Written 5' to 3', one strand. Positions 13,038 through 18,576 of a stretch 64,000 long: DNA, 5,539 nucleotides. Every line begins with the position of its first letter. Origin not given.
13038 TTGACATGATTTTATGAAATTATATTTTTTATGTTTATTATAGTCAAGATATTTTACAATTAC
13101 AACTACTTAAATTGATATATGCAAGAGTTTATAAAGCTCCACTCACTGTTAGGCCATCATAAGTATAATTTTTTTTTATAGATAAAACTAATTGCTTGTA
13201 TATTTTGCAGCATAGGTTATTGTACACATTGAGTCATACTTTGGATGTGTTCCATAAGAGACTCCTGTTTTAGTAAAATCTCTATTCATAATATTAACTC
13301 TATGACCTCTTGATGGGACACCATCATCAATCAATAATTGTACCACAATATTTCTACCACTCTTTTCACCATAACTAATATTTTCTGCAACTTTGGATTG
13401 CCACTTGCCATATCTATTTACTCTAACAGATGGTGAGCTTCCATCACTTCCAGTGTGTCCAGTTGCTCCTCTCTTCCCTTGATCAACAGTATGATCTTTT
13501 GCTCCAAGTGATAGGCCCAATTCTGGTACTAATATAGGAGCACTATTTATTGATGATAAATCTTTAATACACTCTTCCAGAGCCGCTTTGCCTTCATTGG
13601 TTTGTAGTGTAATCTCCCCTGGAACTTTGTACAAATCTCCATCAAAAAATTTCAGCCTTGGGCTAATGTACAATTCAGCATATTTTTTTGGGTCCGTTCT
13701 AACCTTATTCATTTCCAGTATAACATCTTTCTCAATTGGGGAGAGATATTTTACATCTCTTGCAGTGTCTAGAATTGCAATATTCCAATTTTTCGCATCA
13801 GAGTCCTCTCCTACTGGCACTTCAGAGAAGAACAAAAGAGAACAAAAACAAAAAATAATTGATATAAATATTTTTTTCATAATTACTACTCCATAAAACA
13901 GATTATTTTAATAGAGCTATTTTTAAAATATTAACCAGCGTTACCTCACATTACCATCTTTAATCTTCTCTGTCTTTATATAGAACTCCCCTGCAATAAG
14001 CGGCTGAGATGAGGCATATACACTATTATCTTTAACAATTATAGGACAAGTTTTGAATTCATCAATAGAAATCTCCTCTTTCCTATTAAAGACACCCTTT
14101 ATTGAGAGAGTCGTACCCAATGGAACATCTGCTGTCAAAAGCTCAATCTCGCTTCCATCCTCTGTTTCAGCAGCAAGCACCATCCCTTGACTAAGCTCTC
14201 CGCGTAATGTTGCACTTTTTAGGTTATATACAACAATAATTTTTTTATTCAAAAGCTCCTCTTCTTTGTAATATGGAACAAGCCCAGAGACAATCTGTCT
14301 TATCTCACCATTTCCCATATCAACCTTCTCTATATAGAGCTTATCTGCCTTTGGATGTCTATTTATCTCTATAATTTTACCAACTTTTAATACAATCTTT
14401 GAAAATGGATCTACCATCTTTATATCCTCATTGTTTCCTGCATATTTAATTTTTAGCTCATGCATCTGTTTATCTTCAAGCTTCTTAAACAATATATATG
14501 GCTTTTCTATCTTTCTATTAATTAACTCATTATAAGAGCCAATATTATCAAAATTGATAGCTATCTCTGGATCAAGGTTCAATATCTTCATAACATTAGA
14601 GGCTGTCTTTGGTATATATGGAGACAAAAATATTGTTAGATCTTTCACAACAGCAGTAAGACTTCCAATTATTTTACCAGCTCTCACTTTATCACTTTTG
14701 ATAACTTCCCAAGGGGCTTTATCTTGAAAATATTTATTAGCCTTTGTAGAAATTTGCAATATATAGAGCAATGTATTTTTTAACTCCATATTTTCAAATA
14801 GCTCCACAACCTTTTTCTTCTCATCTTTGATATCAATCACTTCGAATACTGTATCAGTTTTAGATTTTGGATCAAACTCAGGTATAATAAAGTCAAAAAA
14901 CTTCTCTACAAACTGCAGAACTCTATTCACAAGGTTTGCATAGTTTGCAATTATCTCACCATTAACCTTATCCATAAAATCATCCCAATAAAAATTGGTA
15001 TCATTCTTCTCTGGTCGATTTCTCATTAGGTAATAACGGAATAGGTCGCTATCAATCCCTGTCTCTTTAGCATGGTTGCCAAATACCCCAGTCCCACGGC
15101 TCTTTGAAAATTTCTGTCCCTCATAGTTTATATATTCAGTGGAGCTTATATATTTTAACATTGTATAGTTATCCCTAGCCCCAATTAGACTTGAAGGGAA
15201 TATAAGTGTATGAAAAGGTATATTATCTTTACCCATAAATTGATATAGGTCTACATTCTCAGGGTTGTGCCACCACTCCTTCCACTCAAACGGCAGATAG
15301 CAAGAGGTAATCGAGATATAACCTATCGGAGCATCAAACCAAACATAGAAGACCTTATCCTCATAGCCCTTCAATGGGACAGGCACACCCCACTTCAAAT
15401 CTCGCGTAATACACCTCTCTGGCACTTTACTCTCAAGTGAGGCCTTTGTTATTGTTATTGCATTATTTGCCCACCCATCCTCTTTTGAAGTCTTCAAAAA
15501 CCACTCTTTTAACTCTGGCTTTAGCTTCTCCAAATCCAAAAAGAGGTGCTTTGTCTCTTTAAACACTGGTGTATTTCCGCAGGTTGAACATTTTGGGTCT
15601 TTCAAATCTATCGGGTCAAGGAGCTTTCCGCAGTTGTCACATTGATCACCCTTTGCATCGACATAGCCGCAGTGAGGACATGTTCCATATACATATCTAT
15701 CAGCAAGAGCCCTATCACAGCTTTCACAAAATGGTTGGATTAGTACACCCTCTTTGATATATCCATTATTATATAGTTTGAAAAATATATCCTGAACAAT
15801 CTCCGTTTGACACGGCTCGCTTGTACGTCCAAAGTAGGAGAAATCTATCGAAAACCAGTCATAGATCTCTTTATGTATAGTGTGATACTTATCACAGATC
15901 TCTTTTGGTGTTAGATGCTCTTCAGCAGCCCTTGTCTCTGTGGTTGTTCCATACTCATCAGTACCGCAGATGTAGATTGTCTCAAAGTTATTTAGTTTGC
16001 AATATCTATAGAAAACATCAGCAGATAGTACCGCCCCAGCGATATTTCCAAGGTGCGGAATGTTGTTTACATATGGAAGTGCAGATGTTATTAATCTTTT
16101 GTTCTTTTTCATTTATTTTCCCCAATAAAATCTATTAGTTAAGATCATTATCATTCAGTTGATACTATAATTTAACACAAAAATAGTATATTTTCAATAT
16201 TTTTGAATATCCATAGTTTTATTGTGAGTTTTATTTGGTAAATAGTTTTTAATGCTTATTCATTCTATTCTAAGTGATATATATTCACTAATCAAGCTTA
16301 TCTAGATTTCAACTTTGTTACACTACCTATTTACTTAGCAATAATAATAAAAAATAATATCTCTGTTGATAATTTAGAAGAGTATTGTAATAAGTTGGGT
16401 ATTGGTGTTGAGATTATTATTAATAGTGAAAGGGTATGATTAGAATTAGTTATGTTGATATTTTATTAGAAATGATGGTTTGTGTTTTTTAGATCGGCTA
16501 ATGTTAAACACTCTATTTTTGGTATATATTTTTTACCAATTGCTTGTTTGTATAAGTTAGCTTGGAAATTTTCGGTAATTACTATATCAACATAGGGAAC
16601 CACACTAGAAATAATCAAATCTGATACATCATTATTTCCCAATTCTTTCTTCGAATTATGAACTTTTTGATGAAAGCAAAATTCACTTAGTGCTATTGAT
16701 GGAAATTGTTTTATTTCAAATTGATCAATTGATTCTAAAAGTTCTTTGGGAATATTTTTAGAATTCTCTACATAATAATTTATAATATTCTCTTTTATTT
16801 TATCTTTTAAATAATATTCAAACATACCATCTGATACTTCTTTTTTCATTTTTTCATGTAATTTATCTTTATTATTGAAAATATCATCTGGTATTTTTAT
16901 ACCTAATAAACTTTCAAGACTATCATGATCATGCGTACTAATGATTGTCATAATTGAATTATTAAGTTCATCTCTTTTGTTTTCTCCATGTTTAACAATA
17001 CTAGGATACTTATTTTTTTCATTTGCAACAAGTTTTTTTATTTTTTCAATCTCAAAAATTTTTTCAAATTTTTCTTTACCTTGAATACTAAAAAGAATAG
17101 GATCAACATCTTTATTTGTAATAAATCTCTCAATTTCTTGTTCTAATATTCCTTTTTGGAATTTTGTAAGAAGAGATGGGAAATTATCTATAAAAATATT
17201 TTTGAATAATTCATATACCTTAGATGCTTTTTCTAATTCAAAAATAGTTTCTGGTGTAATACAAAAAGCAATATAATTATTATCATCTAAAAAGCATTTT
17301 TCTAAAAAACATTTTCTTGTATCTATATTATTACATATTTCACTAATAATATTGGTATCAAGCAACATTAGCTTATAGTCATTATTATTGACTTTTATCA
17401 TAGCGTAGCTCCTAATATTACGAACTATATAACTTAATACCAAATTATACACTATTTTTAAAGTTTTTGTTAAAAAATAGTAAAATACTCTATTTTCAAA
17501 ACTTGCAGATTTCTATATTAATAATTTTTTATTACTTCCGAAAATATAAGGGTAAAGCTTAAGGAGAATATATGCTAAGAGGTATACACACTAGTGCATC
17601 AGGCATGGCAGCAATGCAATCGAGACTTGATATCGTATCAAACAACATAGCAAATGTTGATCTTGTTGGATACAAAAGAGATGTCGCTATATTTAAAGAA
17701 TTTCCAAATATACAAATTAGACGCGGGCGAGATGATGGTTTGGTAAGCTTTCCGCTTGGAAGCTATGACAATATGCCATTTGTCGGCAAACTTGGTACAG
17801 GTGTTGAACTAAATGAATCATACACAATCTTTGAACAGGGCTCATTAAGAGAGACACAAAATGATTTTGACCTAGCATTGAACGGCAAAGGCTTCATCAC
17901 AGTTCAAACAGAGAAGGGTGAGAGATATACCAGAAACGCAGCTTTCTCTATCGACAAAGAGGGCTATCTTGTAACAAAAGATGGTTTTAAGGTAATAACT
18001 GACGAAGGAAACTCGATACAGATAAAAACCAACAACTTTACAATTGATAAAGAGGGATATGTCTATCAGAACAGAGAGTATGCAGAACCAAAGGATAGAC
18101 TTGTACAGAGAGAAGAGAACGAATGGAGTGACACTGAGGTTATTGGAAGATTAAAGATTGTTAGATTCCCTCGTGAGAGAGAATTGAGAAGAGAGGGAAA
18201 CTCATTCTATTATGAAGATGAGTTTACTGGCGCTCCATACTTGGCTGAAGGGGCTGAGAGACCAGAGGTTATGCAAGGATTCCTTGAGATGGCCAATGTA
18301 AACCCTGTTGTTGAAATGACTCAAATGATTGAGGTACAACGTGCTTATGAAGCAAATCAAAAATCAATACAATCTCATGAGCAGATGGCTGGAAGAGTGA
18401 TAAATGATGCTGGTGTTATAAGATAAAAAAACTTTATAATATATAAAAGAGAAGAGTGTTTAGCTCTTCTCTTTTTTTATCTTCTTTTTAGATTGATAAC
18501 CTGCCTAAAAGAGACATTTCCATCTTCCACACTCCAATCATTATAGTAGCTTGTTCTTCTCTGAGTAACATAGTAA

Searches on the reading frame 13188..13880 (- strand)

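Call 57: search_protein_families(library=pfam, proteins=[window:13188-13880:-], max_evalue=0.00001)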
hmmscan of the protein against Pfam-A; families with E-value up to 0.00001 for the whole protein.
window:13188-13880:- (230 aa): 1 family
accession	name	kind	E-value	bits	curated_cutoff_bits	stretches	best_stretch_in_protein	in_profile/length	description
PF00188.32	CAP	-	9.3e-09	36.6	21.1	1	122-220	21-114/117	Cysteine-rich secretory protein family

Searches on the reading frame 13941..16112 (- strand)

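Call 58: search_protein_families(library=pfam, proteins=[window:13941-16112:-], max_evalue=0.00001)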
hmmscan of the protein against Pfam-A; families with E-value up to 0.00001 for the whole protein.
window:13941-16112:- (723 aa): 4 families
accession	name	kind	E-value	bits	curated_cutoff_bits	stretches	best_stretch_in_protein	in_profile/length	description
PF09334.17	tRNA-synt_1g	-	7.5e-149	496.2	20.1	1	7-399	2-391/391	tRNA synthetases class I (M)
PF01588.26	tRNA_bind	-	2.5e-30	104.9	27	1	575-665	1-93/96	Putative tRNA binding domain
PF19303.5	Anticodon_3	-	3.4e-13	50.2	23.5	1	427-561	17-151/152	Anticodon binding domain of methionyl tRNA ligase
PF00133.28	tRNA-synt_1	-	5e-13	49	22.7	1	7-247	26-245/414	tRNA synthetases class I (I, L, M and V)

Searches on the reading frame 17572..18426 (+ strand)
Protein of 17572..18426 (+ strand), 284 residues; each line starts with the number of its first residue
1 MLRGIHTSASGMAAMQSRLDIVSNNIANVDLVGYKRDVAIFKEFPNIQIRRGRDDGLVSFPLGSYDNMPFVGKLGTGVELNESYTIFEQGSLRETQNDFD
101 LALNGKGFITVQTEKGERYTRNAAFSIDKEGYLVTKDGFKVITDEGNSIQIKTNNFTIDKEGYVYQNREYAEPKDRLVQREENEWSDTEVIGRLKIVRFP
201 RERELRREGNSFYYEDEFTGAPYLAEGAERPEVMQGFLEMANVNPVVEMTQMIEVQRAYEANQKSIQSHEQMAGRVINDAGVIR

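Call 58: search_protein_families(library=pfam, proteins=[window:17572-18426:+], max_evalue=0.00001)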
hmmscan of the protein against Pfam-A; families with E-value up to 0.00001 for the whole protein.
window:17572-18426:+ (284 aa): 3 families
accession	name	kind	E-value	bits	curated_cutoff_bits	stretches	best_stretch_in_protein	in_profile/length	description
PF06429.18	Flg_bbr_C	-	1.1e-18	66.9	23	1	234-278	1-45/46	Flagellar basal body rod FlgEFG protein C-terminal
PF22692.1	LlgE_F_G_D1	-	1.1e-13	51.6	27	1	102-165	1-63/64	Flagellar hook protein FlgE/F/G D1 domain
PF00460.25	Flg_bb_rod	-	6.3e-10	39.3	20.7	1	6-35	2-31/31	Flagella basal body rod protein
